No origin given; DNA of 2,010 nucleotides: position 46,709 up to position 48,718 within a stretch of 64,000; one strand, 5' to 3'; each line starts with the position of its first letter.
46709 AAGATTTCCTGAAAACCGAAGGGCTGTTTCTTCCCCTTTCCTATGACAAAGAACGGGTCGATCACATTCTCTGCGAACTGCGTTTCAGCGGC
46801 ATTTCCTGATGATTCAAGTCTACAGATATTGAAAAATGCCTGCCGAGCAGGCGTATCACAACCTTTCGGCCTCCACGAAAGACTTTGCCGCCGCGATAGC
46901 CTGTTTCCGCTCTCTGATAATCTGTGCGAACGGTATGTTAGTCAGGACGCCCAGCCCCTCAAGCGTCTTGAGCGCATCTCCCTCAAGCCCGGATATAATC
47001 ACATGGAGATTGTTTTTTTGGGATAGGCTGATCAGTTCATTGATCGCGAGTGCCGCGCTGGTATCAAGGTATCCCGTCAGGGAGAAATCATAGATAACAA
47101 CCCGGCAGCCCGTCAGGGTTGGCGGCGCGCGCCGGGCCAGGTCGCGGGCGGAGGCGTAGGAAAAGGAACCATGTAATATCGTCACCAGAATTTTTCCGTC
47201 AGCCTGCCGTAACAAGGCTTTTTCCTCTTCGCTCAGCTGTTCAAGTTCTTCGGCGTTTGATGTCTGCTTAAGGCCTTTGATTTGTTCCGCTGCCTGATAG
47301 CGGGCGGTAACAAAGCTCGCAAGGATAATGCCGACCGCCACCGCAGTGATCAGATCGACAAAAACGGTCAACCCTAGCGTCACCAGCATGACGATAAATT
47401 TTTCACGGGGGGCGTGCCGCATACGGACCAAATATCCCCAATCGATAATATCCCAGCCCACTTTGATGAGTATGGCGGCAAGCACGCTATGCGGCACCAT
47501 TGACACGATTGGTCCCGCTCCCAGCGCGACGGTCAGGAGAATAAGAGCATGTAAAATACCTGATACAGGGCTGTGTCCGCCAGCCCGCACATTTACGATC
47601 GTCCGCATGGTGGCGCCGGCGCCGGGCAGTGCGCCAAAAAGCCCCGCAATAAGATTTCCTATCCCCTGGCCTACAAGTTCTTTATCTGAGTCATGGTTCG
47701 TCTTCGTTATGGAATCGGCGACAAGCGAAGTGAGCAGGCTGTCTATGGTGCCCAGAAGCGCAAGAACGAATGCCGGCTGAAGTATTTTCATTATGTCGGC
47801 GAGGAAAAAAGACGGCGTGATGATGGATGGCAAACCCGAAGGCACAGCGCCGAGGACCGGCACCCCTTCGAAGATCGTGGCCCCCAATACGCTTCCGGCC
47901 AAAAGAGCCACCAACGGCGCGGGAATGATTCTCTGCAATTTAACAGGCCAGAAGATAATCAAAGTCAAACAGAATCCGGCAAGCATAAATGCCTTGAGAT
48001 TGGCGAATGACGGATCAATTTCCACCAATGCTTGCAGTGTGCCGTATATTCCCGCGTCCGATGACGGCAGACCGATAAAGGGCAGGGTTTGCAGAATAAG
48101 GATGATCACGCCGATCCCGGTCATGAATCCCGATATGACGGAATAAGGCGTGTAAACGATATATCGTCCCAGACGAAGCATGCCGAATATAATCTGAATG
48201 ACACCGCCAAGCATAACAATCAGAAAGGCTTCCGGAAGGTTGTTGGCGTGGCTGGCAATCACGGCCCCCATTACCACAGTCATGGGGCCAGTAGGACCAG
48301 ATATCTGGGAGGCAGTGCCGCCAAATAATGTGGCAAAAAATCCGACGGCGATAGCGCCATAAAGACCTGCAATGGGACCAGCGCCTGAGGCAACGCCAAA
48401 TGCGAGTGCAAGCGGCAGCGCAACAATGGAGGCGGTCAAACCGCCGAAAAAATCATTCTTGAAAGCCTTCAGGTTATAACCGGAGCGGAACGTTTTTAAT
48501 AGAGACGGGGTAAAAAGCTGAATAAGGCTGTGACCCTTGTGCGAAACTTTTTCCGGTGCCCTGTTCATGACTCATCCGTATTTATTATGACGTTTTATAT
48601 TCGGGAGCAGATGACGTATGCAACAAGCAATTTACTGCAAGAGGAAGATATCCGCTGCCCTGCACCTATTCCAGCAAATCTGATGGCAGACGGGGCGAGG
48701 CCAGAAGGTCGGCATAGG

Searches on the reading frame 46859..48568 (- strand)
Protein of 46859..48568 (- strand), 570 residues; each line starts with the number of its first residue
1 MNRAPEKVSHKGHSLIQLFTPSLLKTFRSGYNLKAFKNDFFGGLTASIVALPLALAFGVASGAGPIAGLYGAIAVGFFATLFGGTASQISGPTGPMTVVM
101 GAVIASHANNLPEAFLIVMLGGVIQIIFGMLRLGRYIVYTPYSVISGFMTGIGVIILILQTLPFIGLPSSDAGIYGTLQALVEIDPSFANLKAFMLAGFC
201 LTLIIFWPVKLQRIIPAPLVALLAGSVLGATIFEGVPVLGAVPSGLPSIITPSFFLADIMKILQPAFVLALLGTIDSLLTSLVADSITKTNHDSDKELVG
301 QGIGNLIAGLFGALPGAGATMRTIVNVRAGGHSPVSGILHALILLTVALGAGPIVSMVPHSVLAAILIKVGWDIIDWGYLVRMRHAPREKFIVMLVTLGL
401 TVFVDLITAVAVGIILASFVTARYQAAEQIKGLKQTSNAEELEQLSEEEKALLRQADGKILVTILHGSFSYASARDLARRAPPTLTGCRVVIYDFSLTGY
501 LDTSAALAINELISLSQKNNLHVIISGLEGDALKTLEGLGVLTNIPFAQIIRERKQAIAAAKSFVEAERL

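Call 67: search_protein_families(library=pfam, proteins=[window:46859-48568:-], max_evalue=0.00001)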
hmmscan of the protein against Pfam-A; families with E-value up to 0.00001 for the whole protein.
window:46859-48568:- (570 aa): 2 families
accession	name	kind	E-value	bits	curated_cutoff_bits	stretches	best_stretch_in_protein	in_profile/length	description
PF00916.26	Sulfate_transp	-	3.9e-86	289.6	23.2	1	36-397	1-380/380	Sulfate permease family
PF01740.26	STAS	-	1.9e-06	28.1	22.6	1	458-548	8-100/106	STAS domain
